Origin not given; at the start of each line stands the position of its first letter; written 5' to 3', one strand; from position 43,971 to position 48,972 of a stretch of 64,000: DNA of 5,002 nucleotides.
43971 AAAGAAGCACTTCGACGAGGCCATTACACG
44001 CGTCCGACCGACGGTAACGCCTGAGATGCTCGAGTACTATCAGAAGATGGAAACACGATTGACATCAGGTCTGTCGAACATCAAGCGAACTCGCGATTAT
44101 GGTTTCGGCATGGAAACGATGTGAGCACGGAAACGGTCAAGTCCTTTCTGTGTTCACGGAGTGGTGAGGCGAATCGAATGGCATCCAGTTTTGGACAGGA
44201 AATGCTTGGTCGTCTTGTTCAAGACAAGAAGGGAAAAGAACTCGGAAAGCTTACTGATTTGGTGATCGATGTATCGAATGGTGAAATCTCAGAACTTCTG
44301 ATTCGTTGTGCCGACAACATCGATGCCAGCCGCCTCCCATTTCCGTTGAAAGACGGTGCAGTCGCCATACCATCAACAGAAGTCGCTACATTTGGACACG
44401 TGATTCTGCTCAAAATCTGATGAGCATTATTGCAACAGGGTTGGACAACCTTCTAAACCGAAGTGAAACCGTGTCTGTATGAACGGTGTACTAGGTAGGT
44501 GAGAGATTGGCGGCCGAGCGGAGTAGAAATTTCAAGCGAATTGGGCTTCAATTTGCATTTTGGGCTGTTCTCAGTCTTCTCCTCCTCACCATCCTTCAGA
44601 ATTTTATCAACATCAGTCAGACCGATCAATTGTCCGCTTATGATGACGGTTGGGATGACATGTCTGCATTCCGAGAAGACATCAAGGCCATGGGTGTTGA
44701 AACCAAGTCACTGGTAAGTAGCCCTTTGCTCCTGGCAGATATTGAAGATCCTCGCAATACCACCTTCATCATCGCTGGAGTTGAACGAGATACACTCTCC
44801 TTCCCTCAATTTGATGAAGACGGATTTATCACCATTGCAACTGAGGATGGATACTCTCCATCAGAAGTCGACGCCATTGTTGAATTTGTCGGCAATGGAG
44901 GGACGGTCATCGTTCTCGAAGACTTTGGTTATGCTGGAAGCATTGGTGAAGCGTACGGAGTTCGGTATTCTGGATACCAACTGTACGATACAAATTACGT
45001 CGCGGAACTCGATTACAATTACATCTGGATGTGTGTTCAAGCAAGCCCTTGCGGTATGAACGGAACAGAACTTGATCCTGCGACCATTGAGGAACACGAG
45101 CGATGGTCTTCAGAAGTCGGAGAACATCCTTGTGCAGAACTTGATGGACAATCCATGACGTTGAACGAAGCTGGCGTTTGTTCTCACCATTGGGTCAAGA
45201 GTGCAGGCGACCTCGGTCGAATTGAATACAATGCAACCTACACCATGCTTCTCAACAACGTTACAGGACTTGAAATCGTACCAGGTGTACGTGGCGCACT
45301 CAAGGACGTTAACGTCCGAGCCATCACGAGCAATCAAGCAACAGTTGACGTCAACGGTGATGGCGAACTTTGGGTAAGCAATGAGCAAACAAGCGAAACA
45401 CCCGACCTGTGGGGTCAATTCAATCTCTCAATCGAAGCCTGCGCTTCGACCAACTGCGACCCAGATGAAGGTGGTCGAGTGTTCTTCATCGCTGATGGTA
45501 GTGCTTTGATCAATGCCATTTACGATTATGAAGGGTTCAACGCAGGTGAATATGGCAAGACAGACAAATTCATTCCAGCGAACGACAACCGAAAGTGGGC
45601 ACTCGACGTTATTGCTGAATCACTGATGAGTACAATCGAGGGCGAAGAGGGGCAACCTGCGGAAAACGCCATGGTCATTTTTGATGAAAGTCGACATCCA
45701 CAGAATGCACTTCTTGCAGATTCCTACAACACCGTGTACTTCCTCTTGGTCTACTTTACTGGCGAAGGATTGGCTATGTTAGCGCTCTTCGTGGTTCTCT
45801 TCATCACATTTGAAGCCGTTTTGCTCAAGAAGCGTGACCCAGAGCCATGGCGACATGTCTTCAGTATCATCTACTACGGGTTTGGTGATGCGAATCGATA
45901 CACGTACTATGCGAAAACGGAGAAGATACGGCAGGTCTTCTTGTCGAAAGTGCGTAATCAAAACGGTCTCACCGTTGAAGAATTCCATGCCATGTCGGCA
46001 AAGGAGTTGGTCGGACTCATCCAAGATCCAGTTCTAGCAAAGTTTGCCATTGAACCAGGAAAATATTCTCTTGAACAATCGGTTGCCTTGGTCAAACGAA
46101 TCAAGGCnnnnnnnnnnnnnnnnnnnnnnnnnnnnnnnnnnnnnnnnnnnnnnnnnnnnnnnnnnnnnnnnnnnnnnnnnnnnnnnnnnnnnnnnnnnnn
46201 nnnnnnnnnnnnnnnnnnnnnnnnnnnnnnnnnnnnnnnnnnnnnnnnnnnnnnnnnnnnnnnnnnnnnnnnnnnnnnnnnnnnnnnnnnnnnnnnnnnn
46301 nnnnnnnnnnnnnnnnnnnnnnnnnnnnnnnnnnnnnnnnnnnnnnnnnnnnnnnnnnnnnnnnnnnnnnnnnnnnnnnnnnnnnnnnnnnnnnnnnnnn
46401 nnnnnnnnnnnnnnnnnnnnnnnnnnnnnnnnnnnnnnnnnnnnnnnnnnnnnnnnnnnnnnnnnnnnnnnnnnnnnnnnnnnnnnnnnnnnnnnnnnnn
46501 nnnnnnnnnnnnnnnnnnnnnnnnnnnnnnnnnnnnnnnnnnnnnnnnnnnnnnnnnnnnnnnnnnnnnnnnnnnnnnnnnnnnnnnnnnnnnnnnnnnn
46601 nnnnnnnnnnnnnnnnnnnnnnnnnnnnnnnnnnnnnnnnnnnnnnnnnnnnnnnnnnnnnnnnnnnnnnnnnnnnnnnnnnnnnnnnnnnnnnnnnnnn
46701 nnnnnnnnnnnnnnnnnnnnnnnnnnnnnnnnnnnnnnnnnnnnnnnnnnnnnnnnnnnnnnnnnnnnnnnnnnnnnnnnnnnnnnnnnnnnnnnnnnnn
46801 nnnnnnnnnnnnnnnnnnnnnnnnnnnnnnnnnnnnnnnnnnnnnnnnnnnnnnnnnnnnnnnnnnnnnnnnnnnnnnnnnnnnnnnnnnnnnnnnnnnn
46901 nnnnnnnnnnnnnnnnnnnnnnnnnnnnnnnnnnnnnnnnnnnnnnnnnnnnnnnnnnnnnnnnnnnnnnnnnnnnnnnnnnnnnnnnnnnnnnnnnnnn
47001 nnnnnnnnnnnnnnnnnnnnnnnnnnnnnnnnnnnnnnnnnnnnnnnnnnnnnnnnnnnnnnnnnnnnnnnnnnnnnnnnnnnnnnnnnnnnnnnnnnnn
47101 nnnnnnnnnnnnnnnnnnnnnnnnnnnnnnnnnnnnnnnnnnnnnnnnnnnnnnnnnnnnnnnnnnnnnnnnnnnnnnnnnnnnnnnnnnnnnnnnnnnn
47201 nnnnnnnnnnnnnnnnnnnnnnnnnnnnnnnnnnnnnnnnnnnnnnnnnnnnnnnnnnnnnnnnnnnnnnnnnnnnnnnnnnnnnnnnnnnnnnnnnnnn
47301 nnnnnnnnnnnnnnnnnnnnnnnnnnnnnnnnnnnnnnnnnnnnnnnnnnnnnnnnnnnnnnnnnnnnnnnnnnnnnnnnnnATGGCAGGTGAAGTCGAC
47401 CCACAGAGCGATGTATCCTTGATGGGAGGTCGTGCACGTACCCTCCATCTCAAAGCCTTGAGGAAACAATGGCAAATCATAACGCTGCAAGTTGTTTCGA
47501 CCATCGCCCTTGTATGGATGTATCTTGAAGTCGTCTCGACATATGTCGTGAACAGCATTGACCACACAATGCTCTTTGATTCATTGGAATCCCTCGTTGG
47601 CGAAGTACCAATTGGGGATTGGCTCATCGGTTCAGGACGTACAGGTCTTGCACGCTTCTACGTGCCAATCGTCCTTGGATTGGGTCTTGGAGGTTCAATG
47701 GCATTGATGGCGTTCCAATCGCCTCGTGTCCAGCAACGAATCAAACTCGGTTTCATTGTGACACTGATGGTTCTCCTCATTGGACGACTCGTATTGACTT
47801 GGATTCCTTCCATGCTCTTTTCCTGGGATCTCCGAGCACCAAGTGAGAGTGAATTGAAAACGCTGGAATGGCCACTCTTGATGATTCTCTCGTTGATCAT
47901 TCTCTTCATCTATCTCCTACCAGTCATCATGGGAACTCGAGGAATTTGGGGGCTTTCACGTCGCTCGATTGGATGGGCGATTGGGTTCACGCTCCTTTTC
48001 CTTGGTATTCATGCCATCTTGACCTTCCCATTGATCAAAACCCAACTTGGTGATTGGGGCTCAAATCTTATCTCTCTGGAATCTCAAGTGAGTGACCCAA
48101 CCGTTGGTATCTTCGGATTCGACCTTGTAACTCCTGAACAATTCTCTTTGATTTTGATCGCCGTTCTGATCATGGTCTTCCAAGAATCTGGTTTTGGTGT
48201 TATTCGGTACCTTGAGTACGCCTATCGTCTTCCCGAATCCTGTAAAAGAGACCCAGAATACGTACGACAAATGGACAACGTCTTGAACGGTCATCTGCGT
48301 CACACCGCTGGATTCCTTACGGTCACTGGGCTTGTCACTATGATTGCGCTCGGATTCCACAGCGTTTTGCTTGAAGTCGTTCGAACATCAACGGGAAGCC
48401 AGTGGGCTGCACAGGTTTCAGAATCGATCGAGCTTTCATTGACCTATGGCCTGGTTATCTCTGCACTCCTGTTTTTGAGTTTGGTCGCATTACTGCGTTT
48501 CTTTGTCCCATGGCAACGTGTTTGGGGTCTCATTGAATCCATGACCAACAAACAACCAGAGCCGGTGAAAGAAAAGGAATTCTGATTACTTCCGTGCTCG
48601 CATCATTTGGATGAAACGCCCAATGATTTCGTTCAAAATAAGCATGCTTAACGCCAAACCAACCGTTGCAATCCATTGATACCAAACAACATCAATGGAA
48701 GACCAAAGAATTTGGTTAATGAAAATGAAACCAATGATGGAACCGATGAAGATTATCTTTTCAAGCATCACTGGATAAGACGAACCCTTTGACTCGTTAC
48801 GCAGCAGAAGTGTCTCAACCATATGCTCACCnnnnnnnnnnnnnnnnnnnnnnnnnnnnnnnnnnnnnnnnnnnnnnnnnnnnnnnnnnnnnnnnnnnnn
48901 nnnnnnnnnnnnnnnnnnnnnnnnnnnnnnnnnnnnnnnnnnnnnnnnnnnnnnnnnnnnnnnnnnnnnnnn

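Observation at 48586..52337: Candidate novel system: Roadblock/LC7 protein + 1,044-aa Roadblock-coiled-coil giant + tiny two-TM protein, without any GTPase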

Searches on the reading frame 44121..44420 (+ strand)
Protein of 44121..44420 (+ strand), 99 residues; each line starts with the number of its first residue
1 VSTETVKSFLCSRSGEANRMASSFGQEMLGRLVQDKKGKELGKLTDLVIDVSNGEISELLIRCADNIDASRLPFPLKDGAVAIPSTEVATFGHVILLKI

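Call 66: search_protein_families(library=ncbifam, proteins=[window:44121-44420:+], max_evalue=0.1)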
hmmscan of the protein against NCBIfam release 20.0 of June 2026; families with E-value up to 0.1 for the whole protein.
window:44121-44420:+ (99 aa): 2 families
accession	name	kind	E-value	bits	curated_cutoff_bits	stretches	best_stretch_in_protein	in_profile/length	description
TIGR02888.1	spore_YlmC_YmxH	subfamily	0.0046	17.1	44.2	1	36-65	14-45/76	YlmC/YmxH family sporulation protein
NF003583.0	PRK05248.3-4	equivalog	0.098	12.6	259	1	14-63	11-62/132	hypothetical protein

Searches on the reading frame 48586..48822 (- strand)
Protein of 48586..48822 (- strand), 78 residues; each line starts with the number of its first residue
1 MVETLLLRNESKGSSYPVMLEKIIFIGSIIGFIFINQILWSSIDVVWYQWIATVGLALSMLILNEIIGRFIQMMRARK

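Call 3: search_protein_families(library=pfam, proteins=[window:48586-48822:-], max_evalue=1)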
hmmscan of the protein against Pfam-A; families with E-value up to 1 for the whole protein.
window:48586-48822:- (78 aa): 0 families

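Call 66: search_protein_families(library=ncbifam, proteins=[window:48586-48822:-], max_evalue=0.1)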
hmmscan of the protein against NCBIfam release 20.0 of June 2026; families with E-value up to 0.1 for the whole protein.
window:48586-48822:- (78 aa): 1 family
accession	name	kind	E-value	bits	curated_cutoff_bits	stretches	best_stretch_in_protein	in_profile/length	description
NF007248.0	PRK09694.1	equivalog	0.021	12.8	569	1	21-66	405-448/878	CRISPR-associated helicase/endonuclease Cas3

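Call 67: search_protein_families(library=padloc, proteins=[window:48586-48822:-], max_evalue=0.1)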
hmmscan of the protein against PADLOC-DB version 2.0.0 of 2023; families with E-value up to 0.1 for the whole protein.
window:48586-48822:- (78 aa): 0 families
